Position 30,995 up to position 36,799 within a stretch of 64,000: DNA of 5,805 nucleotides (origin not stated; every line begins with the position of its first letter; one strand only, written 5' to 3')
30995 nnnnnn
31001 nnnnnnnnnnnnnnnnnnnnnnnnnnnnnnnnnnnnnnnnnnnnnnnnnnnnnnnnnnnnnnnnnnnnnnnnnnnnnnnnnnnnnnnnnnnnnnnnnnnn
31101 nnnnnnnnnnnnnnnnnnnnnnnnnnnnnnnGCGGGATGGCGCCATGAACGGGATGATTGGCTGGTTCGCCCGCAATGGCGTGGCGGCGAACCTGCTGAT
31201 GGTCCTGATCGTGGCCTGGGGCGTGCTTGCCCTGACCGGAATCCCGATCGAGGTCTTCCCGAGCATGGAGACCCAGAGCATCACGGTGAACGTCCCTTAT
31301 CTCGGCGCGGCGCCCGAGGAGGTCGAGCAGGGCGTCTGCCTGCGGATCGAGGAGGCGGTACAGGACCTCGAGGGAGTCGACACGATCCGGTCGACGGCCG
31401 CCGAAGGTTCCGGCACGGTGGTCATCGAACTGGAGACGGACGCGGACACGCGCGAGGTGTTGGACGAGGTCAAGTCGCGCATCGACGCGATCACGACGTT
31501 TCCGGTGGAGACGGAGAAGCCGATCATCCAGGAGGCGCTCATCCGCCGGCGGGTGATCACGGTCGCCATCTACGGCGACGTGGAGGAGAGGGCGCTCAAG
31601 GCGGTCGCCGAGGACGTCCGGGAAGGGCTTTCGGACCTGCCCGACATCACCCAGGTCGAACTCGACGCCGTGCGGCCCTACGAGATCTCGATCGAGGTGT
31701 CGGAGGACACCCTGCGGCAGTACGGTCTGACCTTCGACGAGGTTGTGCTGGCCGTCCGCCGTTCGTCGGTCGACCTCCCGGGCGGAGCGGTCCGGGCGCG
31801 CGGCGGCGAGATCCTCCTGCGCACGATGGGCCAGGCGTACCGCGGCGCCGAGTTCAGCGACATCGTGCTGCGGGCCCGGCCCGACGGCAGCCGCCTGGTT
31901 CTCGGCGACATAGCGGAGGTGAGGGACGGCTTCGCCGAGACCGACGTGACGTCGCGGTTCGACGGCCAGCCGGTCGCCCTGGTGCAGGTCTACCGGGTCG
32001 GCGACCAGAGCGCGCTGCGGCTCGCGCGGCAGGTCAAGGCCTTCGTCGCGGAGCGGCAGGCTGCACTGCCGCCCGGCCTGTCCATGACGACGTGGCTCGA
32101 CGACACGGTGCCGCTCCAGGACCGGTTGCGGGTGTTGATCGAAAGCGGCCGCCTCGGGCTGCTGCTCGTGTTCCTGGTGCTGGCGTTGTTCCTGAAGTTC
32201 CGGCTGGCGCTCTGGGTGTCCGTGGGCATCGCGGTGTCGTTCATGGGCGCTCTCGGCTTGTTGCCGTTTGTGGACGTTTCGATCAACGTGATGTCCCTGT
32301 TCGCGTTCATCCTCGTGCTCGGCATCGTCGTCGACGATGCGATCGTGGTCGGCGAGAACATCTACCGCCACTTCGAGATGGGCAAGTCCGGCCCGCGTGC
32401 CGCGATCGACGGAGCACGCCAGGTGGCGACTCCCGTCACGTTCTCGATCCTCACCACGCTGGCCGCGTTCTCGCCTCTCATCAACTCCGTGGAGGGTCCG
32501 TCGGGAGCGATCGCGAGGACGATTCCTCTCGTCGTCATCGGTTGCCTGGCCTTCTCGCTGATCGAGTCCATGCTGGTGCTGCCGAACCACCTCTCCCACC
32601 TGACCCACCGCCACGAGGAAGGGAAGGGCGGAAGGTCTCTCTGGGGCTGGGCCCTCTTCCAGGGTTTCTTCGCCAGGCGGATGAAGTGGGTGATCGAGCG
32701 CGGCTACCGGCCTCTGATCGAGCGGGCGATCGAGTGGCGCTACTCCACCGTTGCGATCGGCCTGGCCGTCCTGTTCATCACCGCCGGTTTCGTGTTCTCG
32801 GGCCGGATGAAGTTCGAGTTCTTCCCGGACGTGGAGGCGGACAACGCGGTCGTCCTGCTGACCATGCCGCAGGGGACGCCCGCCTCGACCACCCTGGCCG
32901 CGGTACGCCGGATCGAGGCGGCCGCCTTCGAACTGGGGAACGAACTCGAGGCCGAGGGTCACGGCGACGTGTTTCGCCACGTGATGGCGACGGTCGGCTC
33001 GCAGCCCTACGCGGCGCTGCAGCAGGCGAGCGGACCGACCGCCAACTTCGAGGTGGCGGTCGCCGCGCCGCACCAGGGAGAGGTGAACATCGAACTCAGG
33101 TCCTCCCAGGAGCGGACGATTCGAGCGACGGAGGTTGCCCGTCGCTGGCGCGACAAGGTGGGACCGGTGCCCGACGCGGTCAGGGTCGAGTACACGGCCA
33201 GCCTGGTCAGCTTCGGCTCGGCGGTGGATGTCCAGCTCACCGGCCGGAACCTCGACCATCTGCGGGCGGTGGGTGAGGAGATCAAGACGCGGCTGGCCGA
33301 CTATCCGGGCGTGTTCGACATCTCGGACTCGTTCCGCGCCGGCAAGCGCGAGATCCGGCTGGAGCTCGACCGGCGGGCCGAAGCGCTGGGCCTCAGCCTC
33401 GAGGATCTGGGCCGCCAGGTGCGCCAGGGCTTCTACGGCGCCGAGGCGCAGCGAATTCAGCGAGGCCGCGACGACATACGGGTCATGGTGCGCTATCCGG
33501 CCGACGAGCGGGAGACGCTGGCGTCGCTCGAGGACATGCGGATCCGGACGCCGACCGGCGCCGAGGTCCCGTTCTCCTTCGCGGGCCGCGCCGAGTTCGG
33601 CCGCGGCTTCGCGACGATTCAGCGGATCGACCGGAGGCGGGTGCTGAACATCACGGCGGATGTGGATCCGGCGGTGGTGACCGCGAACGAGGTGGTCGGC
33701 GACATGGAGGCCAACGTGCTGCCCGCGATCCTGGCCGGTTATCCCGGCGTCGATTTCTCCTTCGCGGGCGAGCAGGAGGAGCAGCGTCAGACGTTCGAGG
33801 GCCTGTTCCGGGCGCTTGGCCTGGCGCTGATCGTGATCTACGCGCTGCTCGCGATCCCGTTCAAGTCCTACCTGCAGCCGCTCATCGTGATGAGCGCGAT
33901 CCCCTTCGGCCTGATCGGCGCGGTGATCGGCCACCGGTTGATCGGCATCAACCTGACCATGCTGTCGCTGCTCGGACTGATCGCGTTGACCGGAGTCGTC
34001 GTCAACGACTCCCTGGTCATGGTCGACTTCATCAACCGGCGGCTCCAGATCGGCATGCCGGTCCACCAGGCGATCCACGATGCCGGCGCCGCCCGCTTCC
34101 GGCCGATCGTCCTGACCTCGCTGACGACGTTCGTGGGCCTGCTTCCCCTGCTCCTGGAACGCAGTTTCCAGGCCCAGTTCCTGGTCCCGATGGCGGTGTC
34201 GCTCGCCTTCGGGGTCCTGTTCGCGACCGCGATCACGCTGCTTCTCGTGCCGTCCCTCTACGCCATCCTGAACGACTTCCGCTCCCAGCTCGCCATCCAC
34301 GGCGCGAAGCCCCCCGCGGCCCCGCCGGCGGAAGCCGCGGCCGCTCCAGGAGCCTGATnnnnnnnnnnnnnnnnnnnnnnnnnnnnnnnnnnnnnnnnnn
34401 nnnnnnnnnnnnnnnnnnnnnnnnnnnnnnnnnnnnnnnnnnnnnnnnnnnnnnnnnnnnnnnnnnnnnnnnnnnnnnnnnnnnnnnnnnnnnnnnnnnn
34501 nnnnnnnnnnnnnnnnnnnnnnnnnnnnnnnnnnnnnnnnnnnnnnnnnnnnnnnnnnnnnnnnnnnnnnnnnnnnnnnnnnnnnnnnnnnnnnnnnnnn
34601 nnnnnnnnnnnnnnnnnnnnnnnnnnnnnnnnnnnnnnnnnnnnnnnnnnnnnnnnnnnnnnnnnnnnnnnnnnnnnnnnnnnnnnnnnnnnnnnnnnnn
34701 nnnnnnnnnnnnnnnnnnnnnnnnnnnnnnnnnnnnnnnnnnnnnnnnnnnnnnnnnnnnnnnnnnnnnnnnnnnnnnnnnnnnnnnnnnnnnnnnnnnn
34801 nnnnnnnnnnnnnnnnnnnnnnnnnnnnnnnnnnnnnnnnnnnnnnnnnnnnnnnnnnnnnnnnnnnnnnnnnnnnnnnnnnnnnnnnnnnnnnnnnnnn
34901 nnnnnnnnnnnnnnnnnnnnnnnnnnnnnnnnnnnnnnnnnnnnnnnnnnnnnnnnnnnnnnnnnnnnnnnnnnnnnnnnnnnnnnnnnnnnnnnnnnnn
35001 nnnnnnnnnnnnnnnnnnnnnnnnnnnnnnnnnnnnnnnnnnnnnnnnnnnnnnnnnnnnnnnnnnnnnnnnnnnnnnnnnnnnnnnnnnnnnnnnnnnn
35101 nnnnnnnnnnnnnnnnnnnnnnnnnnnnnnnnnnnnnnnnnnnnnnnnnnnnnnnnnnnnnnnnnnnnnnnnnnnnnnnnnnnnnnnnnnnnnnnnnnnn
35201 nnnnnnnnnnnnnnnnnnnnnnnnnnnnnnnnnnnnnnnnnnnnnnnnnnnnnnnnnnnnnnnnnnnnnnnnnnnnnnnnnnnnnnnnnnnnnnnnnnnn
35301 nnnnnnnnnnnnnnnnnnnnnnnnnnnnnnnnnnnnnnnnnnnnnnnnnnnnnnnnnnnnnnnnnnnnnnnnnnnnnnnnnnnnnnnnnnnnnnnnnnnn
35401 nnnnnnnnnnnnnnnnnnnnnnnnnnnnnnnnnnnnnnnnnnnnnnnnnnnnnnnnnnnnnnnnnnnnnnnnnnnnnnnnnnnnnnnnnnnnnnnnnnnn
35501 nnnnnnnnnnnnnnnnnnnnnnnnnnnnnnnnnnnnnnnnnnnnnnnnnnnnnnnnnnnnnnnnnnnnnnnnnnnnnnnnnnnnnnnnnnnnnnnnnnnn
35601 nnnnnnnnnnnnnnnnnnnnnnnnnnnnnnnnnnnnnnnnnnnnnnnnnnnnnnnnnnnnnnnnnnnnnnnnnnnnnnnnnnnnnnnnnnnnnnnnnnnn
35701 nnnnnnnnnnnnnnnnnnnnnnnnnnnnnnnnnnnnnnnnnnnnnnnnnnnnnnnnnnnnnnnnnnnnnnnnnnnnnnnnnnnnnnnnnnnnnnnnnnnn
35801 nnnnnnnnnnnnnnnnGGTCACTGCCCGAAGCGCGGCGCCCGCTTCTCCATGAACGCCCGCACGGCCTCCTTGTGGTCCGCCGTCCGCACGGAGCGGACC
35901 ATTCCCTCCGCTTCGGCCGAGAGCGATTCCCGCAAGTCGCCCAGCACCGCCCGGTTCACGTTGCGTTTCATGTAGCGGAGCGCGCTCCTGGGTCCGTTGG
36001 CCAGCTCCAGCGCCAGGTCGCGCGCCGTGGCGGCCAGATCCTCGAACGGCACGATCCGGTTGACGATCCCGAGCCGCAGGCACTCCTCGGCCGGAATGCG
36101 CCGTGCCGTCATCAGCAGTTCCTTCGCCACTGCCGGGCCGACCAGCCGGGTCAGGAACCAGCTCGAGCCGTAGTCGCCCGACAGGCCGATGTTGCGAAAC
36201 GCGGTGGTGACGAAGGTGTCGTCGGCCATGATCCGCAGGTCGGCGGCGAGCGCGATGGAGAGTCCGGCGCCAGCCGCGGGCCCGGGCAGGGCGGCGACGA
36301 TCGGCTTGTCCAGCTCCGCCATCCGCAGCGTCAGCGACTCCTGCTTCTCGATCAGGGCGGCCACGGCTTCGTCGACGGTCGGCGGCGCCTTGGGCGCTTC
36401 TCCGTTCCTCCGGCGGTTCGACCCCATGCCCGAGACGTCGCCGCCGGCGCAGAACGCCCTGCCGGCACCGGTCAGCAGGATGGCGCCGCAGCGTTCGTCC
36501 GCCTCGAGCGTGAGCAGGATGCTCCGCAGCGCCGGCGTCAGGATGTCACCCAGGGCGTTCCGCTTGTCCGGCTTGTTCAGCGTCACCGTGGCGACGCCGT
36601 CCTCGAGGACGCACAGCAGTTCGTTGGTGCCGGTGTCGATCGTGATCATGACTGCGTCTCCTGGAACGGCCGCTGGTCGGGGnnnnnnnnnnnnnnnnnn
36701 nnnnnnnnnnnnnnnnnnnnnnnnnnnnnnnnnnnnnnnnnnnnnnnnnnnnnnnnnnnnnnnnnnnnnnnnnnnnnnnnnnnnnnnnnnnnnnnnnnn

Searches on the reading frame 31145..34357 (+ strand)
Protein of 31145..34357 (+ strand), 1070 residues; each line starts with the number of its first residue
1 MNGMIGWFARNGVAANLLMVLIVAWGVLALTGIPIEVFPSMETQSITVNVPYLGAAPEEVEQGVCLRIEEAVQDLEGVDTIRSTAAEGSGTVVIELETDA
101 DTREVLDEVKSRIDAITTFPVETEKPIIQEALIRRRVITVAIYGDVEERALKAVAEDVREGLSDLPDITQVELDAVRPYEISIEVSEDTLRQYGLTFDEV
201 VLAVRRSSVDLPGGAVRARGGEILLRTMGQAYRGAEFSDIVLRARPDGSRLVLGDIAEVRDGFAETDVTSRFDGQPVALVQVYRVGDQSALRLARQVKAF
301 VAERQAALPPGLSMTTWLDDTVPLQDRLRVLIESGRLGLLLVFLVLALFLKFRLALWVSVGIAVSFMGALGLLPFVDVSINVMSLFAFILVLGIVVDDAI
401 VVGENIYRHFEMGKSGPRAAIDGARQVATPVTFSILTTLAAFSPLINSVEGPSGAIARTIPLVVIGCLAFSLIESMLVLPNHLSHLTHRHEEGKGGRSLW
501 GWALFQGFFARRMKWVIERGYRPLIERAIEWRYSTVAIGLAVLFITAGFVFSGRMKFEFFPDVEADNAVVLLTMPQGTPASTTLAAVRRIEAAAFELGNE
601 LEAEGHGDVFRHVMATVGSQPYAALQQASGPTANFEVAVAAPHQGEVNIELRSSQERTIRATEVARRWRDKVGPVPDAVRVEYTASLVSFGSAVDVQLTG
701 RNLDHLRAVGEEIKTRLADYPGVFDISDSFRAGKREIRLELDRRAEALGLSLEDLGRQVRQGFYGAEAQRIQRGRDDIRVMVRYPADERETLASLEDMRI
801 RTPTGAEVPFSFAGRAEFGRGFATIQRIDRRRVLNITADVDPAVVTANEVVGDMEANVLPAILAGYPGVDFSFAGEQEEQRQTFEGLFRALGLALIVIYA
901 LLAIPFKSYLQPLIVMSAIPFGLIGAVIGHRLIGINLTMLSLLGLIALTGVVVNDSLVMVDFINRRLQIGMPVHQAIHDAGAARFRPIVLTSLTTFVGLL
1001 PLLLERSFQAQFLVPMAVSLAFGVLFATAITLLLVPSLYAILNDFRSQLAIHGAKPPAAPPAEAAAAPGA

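Call 80: search_protein_families(library=pfam, proteins=[window:31145-34357:+], max_evalue=0.0001)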
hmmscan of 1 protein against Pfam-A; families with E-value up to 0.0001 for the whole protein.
window:31145-34357:+ (1070 aa): 2 families
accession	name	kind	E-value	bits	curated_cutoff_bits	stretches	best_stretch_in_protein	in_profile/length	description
PF00873.25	ACR_tran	-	2.1e-169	565.8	28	1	5-1042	2-1020/1021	AcrB/AcrD/AcrF family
PF02355.23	SecD_SecF_C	-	4.3e-09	36.5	20.5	1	884-1039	30-183/189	Protein export membrane protein SecD/SecF, C-terminal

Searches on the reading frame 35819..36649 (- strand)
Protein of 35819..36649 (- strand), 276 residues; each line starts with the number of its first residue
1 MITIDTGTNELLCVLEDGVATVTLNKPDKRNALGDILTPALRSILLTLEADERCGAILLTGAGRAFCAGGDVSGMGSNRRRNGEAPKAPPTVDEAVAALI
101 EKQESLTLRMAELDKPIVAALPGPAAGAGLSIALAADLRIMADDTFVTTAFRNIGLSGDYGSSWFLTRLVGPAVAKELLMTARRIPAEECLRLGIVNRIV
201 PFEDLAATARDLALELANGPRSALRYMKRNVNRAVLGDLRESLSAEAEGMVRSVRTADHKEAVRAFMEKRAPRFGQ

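Call 62: search_protein_families(library=pfam, proteins=[window:35819-36649:-], max_evalue=0.0001)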
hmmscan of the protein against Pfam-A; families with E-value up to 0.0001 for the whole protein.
window:35819-36649:- (276 aa): 2 families
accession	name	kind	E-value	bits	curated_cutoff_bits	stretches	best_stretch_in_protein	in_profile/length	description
PF00378.25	ECH_1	-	2.8e-52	178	27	1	16-276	3-250/251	Enoyl-CoA hydratase/isomerase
PF16113.10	ECH_2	-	9.1e-35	121.2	27.2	1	20-213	2-185/335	Enoyl-CoA hydratase/isomerase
